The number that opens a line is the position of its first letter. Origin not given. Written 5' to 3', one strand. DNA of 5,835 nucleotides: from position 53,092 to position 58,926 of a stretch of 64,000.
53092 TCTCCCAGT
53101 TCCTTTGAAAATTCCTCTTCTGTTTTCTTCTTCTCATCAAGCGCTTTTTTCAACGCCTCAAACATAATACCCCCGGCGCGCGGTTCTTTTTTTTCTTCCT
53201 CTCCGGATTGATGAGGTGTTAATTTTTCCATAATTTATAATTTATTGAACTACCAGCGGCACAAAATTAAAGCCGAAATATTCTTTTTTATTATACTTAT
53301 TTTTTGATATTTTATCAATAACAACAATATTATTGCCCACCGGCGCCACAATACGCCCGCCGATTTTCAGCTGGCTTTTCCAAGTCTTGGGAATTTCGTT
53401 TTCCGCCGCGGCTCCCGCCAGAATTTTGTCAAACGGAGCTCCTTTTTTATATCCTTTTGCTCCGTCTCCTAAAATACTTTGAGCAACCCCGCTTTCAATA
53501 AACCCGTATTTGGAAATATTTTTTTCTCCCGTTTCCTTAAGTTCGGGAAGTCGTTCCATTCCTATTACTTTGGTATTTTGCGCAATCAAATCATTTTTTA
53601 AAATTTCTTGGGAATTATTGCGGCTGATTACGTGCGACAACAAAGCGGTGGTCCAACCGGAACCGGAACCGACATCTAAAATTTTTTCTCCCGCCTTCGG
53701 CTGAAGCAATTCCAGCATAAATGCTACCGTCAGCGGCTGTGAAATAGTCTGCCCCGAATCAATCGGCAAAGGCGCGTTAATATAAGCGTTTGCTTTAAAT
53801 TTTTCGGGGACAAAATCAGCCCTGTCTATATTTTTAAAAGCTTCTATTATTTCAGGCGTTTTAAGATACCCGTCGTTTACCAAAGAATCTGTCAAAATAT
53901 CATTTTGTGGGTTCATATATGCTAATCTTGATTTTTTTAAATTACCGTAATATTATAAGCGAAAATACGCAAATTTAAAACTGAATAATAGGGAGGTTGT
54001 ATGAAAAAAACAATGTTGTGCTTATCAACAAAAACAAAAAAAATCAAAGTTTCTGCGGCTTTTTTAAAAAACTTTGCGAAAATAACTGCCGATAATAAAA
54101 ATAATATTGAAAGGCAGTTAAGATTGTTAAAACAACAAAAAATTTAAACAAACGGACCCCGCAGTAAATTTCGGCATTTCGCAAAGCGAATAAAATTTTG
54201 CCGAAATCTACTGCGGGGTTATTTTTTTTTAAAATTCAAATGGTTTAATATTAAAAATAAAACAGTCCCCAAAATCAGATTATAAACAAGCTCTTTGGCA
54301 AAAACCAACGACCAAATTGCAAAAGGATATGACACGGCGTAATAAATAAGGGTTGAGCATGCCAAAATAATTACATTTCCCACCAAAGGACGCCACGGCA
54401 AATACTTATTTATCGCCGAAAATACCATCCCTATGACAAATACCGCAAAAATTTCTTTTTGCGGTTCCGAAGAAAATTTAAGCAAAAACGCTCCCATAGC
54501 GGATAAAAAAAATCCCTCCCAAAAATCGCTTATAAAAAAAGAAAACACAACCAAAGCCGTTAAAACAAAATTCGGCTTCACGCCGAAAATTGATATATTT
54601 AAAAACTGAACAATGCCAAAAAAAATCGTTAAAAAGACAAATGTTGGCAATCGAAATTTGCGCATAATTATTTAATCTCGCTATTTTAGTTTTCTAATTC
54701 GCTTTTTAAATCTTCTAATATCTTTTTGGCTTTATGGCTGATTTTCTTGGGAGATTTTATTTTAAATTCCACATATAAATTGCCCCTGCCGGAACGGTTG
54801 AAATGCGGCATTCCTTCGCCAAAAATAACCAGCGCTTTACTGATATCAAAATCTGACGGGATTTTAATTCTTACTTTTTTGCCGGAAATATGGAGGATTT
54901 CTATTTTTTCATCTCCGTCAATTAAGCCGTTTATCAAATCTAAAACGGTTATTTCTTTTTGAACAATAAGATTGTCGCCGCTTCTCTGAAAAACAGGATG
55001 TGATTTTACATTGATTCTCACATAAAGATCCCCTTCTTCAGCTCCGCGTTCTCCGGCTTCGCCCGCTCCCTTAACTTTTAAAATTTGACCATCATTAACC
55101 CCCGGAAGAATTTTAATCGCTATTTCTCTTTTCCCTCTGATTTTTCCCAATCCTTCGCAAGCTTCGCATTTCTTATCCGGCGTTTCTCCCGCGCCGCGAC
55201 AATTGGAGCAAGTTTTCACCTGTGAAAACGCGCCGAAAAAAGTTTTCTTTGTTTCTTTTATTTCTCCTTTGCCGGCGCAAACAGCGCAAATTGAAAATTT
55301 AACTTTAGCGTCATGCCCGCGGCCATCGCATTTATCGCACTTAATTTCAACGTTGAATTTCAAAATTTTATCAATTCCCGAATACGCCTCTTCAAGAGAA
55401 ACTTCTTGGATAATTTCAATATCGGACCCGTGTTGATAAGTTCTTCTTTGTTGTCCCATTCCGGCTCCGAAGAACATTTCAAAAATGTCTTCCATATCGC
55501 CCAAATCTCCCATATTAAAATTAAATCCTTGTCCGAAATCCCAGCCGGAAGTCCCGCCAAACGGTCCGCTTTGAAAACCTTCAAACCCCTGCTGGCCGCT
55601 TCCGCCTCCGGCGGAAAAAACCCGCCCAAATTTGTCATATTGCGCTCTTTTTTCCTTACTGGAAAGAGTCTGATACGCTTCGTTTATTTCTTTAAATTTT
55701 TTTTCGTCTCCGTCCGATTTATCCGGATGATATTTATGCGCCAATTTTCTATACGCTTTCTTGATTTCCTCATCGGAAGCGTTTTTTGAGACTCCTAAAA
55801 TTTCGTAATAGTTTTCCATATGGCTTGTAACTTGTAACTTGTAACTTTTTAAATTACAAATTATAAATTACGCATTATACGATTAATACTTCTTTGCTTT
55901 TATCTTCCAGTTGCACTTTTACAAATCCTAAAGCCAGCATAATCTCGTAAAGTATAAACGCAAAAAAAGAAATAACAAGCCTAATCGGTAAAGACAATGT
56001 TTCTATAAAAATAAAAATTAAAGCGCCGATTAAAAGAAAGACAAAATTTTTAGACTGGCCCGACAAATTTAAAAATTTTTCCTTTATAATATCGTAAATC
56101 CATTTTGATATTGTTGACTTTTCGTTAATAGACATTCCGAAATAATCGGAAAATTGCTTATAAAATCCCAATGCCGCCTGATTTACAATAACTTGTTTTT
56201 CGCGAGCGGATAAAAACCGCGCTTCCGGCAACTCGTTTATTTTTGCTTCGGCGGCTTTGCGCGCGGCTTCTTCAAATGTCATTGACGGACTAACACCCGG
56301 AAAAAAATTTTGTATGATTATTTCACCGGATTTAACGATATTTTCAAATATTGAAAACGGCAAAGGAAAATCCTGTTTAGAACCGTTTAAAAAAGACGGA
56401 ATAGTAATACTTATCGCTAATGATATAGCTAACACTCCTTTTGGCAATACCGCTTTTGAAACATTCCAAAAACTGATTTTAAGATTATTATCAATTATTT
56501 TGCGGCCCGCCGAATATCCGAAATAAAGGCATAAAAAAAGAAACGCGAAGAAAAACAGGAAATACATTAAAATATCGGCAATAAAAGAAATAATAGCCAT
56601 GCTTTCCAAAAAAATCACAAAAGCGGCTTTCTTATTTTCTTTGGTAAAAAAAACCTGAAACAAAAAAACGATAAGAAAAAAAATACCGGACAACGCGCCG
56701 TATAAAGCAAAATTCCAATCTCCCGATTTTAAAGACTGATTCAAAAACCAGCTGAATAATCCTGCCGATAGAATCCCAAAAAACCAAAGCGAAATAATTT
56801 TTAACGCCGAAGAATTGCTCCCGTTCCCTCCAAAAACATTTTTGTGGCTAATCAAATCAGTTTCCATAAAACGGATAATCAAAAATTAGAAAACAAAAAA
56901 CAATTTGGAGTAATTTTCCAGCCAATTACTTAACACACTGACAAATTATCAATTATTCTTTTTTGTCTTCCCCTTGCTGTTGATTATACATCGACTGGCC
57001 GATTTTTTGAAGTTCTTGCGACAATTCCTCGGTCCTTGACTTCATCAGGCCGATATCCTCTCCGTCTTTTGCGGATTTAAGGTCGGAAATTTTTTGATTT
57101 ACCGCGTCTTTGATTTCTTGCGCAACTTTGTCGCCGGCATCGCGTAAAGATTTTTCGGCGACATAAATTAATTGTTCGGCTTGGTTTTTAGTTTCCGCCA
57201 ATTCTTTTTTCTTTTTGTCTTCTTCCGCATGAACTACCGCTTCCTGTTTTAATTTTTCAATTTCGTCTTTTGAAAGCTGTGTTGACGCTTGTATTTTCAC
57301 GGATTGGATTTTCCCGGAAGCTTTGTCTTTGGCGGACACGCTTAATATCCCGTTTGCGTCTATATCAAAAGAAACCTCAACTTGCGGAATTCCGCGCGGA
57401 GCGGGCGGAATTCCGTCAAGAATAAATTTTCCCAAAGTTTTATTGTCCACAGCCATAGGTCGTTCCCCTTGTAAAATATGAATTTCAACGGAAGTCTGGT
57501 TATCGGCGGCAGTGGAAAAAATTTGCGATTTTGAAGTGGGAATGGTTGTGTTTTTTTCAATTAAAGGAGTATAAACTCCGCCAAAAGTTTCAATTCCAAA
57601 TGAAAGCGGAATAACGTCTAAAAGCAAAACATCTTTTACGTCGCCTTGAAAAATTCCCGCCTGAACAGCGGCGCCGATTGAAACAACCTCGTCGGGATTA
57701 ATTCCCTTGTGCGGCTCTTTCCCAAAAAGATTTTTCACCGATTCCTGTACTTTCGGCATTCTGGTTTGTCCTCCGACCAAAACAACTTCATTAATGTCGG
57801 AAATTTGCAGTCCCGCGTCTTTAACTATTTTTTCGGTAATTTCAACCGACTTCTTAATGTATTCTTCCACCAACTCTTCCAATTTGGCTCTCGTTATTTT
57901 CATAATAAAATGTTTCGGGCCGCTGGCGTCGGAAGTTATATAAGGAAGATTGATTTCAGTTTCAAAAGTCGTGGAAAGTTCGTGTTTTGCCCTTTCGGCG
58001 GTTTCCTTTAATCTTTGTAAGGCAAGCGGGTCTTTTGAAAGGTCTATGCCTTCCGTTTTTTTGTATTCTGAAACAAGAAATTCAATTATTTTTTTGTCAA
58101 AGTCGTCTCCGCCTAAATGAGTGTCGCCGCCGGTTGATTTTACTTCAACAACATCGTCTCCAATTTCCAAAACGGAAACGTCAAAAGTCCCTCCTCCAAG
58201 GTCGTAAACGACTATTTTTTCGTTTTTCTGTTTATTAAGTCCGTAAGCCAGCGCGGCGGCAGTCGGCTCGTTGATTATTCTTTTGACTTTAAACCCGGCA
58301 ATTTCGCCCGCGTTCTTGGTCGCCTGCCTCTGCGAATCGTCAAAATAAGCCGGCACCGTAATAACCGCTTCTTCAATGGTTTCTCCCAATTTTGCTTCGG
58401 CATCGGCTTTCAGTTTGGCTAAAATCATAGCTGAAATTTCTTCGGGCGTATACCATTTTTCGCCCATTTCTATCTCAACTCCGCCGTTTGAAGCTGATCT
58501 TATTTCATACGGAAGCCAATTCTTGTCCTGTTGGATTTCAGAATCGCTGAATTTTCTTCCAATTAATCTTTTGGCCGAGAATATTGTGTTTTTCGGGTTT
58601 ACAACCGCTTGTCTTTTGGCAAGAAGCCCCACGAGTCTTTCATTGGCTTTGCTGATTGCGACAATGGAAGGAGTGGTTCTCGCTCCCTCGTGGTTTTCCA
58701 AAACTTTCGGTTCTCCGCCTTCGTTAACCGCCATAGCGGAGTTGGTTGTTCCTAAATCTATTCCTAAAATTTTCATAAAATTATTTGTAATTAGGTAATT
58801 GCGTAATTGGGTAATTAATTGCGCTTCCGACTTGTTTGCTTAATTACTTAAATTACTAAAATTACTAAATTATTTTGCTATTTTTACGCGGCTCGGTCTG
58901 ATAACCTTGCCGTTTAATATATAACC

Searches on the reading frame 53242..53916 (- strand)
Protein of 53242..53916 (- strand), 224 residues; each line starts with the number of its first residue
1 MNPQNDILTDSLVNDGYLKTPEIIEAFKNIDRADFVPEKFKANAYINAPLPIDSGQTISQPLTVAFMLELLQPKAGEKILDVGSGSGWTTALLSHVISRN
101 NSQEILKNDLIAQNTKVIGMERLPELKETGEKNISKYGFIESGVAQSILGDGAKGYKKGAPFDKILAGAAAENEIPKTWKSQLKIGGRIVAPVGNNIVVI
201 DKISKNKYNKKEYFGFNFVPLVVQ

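Call 3: search_protein_families(library=pfam, proteins=[window:53242-53916:-], max_evalue=1)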
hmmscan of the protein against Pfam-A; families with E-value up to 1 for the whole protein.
window:53242-53916:- (224 aa): 8 families
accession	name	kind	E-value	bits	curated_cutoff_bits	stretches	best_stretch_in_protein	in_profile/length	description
PF01135.25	PCMT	-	1.2e-53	182.5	20.3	1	5-222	3-206/210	Protein-L-isoaspartate(D-aspartate) O-methyltransferase (PCMT)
PF13847.12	Methyltransf_31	-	0.0081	16.3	27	1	74-190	2-108/145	Methyltransferase domain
PF01209.24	Ubie_methyltran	-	0.028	14.2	20.1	1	66-140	38-98/233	ubiE/COQ5 methyltransferase family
PF15754.10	SPESP1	-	0.043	13.5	27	1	168-221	252-305/322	Sperm equatorial segment protein 1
PF01234.23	NNMT_PNMT_TEMT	-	0.051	13.2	25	1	30-116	7-93/261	NNMT/PNMT/TEMT family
PF05175.20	MTS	-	0.082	13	23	1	65-96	21-52/170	Methyltransferase small domain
PF01189.24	Methyltr_RsmB-F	-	0.15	12.1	27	1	70-118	3-49/199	16S rRNA methyltransferase RsmB/F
PF13489.12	Methyltransf_23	-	0.2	11.8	27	1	69-95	15-42/164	Methyltransferase domain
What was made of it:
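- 53242..53916 (-): pcm, protein-L-isoaspartate O-methyltransferase. Its stop codon is 10 nt before the g1055 ATG. A promoter-like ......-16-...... site lies at 53979-53952. Pfam PCMT E=1.2e-53 (call 3).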

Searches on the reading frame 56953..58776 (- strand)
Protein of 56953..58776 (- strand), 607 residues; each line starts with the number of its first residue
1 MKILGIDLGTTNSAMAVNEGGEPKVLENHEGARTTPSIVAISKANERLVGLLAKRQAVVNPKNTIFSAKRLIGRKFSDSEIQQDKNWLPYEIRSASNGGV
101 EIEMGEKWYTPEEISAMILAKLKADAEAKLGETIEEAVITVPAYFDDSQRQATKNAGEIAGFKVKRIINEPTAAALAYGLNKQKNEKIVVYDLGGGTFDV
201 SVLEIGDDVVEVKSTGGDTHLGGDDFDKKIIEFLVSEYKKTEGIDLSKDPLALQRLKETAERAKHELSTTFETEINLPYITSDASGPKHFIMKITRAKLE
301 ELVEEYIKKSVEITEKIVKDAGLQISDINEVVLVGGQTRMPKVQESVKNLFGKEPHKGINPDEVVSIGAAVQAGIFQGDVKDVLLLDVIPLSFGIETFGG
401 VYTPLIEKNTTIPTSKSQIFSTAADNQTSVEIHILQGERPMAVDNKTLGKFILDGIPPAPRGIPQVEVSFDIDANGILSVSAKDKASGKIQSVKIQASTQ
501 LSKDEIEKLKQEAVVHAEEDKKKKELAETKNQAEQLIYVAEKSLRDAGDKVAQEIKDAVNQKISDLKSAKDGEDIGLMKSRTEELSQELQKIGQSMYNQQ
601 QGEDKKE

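Call 109: search_protein_families(library=pfam, proteins=[window:56953-58776:-], max_evalue=0.0001)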
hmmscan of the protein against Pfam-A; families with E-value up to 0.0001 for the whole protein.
window:56953-58776:- (607 aa): 2 families
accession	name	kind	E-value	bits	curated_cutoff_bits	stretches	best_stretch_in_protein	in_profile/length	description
PF00012.26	HSP70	-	5.6e-252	837.7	20.6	1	3-597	1-598/599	Hsp70 protein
PF06723.19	MreB_Mbl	-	8.9e-18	64.6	27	1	128-370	87-316/327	MreB/Mbl protein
